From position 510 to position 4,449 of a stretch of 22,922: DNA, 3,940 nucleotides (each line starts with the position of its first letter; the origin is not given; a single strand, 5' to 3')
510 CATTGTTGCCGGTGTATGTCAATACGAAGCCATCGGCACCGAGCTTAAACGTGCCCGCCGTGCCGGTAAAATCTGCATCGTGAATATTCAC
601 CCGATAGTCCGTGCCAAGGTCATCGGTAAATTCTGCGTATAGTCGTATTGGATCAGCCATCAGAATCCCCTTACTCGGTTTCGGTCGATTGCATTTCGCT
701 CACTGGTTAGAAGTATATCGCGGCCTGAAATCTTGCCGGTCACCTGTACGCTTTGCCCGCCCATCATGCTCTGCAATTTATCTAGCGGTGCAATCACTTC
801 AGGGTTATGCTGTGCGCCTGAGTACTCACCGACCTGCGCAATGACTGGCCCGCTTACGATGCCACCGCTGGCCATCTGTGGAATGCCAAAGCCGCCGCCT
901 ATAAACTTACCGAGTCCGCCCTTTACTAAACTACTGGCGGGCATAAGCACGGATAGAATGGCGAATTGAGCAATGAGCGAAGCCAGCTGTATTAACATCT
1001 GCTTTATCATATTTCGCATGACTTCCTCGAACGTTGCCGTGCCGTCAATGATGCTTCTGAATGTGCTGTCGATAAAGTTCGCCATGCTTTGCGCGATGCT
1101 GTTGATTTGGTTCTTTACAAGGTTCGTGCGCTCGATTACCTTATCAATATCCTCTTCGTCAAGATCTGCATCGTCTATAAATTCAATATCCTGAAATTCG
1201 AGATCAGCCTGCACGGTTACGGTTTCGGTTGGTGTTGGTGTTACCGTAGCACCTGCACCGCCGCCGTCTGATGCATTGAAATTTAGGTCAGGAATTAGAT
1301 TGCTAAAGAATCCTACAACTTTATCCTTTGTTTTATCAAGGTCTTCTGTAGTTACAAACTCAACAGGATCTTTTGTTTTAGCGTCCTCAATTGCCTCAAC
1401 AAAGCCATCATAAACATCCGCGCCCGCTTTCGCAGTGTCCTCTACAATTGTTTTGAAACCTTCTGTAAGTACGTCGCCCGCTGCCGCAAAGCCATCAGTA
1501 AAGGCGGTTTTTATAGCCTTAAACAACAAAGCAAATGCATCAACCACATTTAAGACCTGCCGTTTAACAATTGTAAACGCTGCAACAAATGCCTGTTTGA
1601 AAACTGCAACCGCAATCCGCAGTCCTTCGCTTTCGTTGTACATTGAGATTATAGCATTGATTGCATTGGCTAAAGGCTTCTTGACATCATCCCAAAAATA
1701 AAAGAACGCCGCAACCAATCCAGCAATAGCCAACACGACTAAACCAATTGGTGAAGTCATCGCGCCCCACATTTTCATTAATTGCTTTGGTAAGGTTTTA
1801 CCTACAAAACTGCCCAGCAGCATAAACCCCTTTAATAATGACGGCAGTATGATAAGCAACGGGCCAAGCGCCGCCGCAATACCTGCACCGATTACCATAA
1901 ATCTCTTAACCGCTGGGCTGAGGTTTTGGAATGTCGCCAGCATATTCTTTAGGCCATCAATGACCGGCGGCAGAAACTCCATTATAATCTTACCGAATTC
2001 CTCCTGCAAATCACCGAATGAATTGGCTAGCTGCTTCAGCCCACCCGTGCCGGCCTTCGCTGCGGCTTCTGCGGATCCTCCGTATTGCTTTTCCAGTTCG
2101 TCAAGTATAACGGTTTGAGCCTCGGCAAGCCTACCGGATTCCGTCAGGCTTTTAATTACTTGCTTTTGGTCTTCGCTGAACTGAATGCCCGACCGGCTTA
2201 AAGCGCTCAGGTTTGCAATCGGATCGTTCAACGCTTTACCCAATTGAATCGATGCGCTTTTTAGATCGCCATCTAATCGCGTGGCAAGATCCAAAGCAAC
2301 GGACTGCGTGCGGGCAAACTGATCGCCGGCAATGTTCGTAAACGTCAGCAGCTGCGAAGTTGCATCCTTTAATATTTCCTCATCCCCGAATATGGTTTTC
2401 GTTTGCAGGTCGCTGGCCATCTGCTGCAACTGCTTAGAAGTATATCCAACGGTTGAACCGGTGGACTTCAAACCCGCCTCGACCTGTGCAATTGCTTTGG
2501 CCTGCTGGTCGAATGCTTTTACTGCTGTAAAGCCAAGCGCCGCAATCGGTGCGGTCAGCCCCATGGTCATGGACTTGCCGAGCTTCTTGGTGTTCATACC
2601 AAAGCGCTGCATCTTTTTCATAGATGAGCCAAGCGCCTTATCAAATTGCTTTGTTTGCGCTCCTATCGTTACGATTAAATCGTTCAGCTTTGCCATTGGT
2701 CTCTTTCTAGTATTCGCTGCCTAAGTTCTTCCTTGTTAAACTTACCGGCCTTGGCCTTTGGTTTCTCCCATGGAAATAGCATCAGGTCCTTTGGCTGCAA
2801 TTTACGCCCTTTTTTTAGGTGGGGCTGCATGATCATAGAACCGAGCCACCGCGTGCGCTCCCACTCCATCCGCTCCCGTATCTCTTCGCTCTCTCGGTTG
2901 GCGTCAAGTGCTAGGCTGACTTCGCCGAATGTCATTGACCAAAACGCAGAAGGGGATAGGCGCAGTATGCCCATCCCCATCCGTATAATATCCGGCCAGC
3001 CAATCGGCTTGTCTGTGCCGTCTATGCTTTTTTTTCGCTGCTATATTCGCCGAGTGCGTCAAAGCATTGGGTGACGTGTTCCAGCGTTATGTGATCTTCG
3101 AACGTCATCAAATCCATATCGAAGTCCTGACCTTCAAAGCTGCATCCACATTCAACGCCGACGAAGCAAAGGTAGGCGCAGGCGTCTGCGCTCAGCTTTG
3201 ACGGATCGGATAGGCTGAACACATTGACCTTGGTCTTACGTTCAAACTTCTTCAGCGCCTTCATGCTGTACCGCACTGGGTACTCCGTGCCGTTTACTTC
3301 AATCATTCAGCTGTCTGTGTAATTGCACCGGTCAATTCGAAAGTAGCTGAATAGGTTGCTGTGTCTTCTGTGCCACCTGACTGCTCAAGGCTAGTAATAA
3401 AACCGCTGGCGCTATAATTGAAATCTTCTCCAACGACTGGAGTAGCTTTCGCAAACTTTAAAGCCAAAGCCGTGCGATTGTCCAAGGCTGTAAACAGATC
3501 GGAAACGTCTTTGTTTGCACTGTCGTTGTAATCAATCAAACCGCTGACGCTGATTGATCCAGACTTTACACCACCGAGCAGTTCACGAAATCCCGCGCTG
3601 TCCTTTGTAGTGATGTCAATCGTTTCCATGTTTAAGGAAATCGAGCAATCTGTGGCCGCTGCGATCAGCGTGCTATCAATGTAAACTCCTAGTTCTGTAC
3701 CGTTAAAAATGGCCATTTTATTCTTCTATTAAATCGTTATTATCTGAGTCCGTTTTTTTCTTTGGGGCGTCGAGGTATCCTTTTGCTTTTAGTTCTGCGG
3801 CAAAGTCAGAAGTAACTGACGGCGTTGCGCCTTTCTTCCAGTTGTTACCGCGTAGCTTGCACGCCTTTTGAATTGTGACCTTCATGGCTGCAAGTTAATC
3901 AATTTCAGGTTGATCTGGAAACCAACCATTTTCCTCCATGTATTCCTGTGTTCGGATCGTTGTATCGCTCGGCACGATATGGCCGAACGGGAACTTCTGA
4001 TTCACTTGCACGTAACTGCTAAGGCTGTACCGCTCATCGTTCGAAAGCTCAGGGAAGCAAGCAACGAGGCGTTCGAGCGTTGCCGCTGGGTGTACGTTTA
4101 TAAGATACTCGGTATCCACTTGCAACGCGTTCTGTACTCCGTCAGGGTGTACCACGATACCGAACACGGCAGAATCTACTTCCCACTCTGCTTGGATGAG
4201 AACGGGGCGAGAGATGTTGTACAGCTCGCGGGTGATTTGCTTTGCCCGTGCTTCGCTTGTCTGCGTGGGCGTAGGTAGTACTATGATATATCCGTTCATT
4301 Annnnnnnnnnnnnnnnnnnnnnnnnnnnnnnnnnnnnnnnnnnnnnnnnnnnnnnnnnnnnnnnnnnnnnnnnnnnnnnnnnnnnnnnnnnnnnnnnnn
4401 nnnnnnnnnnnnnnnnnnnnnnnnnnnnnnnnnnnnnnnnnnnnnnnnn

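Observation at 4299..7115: Tail-terminator-like domain fused to an 800-aa fibre/lectin-like extension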

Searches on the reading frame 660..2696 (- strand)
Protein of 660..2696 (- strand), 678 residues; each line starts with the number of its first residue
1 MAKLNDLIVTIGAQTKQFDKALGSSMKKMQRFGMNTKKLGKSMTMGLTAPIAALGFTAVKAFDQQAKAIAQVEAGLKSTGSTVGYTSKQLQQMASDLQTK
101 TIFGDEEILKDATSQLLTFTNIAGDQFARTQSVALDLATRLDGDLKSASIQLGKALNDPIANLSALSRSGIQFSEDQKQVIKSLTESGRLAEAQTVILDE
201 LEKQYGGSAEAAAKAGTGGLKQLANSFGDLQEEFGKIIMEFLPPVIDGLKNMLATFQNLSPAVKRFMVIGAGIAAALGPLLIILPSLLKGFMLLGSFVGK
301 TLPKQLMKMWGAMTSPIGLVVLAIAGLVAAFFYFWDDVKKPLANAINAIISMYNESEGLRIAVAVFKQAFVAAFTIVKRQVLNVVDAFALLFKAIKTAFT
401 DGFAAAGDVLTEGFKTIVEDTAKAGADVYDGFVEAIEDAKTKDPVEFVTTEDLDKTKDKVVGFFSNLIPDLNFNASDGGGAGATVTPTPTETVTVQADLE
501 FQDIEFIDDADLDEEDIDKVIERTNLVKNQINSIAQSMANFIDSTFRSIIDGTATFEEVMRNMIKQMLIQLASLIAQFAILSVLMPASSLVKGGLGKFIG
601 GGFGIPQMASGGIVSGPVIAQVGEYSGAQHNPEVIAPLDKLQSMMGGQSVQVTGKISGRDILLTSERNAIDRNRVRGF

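Call 12: search_protein_families(library=pfam, proteins=[window:660-2696:-], max_evalue=0.01)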
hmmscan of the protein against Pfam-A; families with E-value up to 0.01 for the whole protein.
window:660-2696:- (678 aa): 1 family
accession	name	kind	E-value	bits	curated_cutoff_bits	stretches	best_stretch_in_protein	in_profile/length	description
PF06791.18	TMP_2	-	5.5e-07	29.9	30.2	1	11-169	41-195/208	Prophage tail length tape measure protein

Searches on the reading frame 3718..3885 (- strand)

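Call 4: search_protein_families(library=pfam, proteins=[window:3718-3885:-], max_evalue=0.1)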
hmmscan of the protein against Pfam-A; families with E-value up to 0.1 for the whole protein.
window:3718-3885:- (55 aa): 1 family
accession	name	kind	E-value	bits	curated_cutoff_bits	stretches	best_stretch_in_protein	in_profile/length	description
PF23843.2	DUF7210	-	0.061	13.3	27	1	1-37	1-37/38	Domain of unknown function (DUF7210)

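Call 5: search_protein_families(library=phrogs, proteins=[window:3718-3885:-], max_evalue=0.01)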
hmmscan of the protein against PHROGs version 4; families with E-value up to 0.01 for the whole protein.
window:3718-3885:- (55 aa): 0 families

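Call 73: search_protein_families(library=ncbifam, proteins=[window:3718-3885:-], max_evalue=0.01)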
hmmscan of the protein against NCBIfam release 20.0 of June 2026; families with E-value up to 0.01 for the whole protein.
window:3718-3885:- (55 aa): 0 families

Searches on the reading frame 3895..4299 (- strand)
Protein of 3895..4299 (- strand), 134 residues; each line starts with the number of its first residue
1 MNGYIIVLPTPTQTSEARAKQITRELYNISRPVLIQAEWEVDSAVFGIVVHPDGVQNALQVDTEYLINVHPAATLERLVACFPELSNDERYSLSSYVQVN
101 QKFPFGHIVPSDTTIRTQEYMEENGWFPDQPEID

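Call 4: search_protein_families(library=pfam, proteins=[window:3895-4299:-], max_evalue=0.1)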
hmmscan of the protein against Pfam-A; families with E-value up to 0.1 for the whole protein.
window:3895-4299:- (134 aa): 0 families

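Call 5: search_protein_families(library=phrogs, proteins=[window:3895-4299:-], max_evalue=0.01)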
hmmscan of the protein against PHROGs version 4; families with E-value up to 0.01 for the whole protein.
window:3895-4299:- (134 aa): 0 families

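Call 58: find_homologous_proteins(query=window:3895-4299:-, max_evalue=0.001)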
Query window:3895-4299:- (134 aa): 298 proteins with E <= 0.001 among 311 candidates; the best 120 are listed.
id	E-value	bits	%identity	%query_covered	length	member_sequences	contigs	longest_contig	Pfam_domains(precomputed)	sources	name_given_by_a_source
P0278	6.4e-82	290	98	98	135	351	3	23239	-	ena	-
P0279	4.7e-81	287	96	100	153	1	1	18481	-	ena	-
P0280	2.4e-77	275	91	96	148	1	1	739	-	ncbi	-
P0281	1.8e-76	272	91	98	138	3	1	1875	-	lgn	-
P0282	2.2e-74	266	89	99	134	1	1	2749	-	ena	-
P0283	8.3e-74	264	89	99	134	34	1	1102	-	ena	-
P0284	9.5e-74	264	89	99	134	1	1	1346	-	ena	-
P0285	5.7e-73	261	90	100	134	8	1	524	-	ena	-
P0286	1.5e-72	260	90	100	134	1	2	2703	-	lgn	-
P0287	7.7e-72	257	89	99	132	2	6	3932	-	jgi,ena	jgi:hypothetical protein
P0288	1.4e-71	257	87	100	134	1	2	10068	-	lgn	-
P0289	3.6e-71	255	88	99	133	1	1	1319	-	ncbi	-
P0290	1.0e-70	254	88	99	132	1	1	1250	-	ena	-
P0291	1.4e-70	253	89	99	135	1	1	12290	-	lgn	-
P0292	1.7e-70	253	86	99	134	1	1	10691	-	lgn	-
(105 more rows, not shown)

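Call 70: predict_structure(alignment_id=A3)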
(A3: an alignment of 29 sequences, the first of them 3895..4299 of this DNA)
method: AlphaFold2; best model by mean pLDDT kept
length: 134 residues; sequences in the alignment: 29
mean_pLDDT: 42.1   pTM: 0.30
mean pLDDT of the five models: 42.1, 39.3, 38.3, 38.1, 35.8
residues with pLDDT >= 90: 0; 70-90: 0; 50-70: 41; < 50: 93
segments of 3 or more residues with pLDDT < 50: 1-16, 27-73, 99-118, 130-134
pLDDT, mean of each block of 10 residues (from residue 1): 33 45 50 36 33 29 35 49 53 51 36 42 53 42
secondary structure, 60 per line:
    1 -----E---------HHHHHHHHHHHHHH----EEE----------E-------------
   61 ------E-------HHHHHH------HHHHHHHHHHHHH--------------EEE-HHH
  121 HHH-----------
elements in order: H16-29 E34-36 H75-80 H87-99 E114-116 H118-123

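Call 73: search_protein_families(library=ncbifam, proteins=[window:3895-4299:-], max_evalue=0.01)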
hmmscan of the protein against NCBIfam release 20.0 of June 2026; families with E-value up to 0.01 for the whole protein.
window:3895-4299:- (134 aa): 0 families
